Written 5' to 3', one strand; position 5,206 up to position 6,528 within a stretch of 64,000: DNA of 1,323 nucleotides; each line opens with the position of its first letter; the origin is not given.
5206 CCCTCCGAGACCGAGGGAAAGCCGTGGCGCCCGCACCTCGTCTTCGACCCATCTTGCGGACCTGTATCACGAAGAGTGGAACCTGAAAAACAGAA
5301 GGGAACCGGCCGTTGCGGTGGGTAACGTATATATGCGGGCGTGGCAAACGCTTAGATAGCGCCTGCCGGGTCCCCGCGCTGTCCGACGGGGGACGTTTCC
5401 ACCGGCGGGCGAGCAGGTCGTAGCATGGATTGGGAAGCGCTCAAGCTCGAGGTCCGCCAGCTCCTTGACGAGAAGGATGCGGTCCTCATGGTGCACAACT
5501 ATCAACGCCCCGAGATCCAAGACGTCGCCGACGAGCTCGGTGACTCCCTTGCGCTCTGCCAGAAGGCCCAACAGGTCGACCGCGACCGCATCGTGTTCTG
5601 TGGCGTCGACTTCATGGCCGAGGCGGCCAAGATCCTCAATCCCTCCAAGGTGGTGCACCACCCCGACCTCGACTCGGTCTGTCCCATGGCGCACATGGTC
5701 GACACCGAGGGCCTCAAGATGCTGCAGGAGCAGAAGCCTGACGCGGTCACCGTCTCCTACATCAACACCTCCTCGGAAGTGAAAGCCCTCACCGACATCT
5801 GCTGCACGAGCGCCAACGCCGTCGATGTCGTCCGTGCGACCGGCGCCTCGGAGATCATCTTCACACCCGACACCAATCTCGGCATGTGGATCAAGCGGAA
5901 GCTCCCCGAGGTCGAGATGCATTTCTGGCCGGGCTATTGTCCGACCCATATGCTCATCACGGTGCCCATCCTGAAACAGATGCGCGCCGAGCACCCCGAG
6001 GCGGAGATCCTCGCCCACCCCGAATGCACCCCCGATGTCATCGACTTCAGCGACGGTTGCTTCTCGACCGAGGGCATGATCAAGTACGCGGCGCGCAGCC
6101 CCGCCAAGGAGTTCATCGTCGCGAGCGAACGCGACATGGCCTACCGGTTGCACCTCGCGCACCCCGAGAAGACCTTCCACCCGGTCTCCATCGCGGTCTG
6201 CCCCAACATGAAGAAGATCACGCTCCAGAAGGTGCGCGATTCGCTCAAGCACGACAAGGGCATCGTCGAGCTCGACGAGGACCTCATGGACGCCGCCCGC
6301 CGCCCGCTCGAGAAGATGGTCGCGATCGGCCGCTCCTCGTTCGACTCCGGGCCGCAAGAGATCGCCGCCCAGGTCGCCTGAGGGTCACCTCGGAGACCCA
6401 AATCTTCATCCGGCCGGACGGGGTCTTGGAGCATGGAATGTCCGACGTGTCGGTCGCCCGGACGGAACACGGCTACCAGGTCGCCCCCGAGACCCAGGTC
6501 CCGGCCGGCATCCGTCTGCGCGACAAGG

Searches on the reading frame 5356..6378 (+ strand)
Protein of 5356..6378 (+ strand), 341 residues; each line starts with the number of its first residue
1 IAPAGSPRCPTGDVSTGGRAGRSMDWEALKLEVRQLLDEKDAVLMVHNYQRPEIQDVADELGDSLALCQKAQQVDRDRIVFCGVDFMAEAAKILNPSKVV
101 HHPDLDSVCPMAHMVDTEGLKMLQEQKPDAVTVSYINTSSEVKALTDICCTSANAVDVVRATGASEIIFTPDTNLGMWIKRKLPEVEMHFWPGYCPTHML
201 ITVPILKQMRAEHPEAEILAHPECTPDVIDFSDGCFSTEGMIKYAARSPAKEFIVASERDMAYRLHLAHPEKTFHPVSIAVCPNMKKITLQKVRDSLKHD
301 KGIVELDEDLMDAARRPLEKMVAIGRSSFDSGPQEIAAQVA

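Call 44: search_protein_families(library=ncbifam, proteins=[window:5356-6378:+], max_evalue=0.00001)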
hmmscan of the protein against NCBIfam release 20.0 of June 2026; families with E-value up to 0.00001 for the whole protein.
window:5356-6378:+ (341 aa): 4 families
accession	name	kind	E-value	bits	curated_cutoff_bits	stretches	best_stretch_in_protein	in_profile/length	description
NF006878.0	PRK09375.1-2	equivalog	9.4e-113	376.3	294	1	27-324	4-304/306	quinolinate synthase NadA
TIGR00550.1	nadA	equivalog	1.3e-93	313.6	262.9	1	28-324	5-308/309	quinolinate synthase NadA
NF006884.0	PRK09375.2-5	equivalog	4.8e-39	134.3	691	2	32-177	78-243/426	quinolinate synthase NadA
NF006882.0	PRK09375.2-3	equivalog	2.2e-09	36.4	561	1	42-194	74-244/447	quinolinate synthase NadA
